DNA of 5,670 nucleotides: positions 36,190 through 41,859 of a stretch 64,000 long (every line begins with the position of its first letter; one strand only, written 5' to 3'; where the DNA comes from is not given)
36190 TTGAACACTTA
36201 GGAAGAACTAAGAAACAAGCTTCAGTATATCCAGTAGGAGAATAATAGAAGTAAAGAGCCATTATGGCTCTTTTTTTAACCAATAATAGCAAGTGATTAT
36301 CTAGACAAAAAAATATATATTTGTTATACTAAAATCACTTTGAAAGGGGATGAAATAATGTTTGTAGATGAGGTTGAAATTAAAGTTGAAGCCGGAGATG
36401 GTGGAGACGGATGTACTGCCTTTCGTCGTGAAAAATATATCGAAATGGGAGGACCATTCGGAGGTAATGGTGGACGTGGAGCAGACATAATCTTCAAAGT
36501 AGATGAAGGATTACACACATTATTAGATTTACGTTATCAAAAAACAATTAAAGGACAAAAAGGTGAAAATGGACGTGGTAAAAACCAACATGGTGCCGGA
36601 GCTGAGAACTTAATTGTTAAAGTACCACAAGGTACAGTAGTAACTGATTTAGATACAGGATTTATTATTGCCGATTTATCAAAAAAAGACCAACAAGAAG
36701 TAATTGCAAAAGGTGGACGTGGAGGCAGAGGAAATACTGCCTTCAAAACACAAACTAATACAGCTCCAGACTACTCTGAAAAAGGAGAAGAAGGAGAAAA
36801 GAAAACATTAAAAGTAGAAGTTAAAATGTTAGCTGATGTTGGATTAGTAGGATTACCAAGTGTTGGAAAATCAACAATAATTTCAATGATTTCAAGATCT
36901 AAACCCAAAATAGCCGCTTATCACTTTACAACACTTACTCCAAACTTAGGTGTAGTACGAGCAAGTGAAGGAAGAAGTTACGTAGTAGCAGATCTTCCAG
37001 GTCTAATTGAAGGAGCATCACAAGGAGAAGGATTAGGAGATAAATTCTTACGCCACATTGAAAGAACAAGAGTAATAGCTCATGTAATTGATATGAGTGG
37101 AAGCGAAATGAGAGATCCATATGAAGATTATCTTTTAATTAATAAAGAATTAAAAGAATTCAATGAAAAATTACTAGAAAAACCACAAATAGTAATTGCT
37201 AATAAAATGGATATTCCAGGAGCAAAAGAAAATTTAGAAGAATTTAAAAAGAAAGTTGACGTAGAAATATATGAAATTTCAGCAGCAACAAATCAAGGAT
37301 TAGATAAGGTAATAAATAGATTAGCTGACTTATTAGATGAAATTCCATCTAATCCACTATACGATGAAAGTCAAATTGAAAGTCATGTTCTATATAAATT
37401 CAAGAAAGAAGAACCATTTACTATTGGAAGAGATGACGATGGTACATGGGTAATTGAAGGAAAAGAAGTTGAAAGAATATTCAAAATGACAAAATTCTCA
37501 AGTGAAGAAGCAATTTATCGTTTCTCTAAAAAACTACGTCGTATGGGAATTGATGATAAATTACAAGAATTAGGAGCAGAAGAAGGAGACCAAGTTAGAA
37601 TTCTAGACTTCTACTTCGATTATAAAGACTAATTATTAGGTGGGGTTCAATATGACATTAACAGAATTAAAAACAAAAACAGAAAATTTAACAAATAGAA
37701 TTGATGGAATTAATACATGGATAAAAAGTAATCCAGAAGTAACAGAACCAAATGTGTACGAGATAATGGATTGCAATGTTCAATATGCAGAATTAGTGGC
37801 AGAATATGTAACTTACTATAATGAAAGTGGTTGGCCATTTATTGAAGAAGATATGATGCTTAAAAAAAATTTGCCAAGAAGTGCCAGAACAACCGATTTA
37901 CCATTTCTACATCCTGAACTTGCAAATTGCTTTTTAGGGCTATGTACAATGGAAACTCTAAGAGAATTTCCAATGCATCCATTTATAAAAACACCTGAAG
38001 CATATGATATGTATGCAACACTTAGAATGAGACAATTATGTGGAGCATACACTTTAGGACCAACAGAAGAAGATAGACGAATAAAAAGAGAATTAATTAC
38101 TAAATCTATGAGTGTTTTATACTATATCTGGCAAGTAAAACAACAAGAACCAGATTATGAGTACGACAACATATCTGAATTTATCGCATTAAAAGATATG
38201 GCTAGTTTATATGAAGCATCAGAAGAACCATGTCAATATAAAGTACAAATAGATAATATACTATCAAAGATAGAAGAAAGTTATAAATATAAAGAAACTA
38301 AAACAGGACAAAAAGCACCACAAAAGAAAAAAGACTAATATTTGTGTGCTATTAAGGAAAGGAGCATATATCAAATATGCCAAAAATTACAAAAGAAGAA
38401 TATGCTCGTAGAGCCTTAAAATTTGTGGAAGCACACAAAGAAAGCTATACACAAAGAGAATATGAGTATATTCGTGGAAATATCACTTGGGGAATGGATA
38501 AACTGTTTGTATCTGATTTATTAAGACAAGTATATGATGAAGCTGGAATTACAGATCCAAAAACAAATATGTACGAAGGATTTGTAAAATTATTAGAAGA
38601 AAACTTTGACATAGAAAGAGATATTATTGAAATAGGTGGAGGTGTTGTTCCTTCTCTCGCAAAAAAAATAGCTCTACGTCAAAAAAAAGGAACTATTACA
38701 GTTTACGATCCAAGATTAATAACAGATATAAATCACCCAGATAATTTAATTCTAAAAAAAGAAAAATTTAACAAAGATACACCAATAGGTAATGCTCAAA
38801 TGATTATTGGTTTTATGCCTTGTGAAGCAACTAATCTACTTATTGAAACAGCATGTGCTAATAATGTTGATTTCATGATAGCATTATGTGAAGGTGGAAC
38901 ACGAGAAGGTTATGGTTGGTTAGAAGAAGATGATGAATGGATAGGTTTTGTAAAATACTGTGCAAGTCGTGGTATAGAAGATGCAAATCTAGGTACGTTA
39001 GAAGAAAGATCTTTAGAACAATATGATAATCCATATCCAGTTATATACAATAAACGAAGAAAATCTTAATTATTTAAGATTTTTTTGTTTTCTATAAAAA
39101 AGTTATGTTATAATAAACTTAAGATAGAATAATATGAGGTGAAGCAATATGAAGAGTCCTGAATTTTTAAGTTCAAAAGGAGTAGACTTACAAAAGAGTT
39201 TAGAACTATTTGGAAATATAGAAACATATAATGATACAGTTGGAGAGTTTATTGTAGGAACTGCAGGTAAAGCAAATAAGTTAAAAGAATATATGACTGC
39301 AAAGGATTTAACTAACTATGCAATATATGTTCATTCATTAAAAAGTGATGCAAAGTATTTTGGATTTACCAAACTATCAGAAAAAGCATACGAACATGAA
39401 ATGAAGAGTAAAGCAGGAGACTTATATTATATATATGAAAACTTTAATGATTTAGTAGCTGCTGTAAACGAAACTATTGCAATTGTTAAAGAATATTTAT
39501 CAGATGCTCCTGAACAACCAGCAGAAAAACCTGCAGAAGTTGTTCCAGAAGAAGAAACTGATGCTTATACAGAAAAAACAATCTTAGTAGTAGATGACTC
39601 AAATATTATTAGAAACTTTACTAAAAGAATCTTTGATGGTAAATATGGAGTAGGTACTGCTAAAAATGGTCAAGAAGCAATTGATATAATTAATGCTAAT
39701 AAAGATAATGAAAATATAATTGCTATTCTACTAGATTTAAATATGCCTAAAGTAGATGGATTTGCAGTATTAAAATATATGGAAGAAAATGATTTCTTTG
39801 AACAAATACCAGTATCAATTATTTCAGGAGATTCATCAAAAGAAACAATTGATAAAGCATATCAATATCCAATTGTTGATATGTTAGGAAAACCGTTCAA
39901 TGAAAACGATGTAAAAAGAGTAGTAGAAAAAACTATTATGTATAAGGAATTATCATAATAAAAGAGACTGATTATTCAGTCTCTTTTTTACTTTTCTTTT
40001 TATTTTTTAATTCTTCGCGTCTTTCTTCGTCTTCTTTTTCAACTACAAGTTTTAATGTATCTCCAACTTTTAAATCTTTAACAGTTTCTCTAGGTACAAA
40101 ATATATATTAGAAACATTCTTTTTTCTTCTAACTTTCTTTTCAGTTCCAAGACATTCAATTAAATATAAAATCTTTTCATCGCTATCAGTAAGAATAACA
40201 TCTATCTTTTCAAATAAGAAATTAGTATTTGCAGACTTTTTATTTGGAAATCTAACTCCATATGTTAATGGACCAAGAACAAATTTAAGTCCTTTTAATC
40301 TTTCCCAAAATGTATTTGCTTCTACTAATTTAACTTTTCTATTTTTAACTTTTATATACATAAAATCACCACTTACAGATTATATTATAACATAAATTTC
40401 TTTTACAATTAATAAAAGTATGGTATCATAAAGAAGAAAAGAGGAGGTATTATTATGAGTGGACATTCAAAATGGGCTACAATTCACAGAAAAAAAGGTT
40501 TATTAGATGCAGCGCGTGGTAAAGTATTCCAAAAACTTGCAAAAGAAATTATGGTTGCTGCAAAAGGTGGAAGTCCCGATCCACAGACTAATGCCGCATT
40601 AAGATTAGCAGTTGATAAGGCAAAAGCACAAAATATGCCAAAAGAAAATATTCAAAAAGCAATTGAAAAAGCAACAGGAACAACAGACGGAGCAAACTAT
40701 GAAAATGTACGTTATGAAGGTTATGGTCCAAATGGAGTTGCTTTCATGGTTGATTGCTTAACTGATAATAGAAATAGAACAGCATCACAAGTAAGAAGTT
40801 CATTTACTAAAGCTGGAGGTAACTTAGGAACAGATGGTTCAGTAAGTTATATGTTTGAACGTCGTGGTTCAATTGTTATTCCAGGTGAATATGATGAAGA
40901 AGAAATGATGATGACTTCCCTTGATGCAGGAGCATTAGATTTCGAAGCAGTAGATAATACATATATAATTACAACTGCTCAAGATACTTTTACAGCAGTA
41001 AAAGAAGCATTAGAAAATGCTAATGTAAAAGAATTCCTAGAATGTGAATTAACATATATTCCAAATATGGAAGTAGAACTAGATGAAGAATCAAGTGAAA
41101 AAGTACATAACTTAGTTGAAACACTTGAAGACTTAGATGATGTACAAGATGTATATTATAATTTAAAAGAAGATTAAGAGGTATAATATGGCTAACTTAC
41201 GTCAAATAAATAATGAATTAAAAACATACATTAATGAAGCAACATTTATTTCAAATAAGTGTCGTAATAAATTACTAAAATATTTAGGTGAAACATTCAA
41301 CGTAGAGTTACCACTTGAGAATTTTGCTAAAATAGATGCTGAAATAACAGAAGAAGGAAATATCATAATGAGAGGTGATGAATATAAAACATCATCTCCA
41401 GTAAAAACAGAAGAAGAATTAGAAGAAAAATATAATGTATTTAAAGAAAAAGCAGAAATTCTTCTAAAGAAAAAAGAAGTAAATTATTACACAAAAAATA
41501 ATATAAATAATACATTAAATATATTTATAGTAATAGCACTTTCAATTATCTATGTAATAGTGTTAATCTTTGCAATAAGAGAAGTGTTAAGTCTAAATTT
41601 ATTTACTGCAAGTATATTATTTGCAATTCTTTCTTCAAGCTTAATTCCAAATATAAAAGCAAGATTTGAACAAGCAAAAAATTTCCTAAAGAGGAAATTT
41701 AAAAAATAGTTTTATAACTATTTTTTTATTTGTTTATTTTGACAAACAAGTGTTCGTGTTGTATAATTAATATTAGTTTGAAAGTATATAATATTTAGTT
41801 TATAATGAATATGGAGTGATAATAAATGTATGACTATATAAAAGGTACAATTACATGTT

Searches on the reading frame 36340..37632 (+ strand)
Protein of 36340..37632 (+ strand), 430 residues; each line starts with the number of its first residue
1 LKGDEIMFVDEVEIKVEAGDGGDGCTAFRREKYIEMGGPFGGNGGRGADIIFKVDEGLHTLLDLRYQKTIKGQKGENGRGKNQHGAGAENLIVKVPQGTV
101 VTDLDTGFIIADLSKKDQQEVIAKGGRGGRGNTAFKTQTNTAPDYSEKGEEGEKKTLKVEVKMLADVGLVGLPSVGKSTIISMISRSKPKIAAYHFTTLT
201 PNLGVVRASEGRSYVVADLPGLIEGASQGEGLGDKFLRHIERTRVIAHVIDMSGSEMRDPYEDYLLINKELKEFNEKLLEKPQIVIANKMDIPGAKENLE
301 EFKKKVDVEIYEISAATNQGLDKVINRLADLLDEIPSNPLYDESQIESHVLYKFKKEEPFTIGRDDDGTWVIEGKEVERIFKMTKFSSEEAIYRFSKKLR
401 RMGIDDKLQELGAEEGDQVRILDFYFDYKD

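Call 14: search_protein_families(library=pfam, proteins=[window:36340-37632:+], max_evalue=0.01)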
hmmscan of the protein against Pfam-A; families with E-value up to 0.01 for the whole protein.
window:36340-37632:+ (430 aa): 7 families
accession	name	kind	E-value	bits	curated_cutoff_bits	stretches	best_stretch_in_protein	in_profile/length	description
PF01018.28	GTP1_OBG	-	1.6e-57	193.9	27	1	9-163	1-155/155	GTP1/OBG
PF09269.16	DUF1967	-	9.4e-25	86.9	27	1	360-428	1-70/70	Domain of unknown function (DUF1967)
PF01926.29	MMR_HSR1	-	1e-24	87.3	21.9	1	166-289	1-113/113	50S ribosome-binding GTPase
PF02421.24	FeoB_N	-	3.6e-12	46.5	27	1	167-326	3-154/156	Ferrous iron transport protein B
PF00025.27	Arf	-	0.0014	18.6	22.3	1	169-330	19-172/174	ADP-ribosylation factor family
PF03193.22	RsgA_GTPase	-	0.0021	18.3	30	0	266-330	41-106/174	RsgA GTPase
PF00071.28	Ras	-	0.0075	16.3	21.6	0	269-330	92-158/162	Ras family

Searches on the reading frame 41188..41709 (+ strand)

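Call 8: search_protein_families(library=pfam, proteins=[window:41188-41709:+], max_evalue=0.001)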
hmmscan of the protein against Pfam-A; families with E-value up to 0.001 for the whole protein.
window:41188-41709:+ (173 aa): 0 families

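Call 55: search_protein_families(library=pfam, proteins=[window:41188-41709:+], max_evalue=0.05)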
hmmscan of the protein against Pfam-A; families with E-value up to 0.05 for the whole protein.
window:41188-41709:+ (173 aa): 2 families
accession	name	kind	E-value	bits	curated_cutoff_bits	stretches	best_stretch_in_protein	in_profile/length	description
PF06024.17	Orf78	-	0.012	16.3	29.4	1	80-130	31-81/101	Orf78 (ac78)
PF20990.2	DUF2207_C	-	0.046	13.8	33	0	65-148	97-177/247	Predicted membrane protein (DUF2207) C-terminal domain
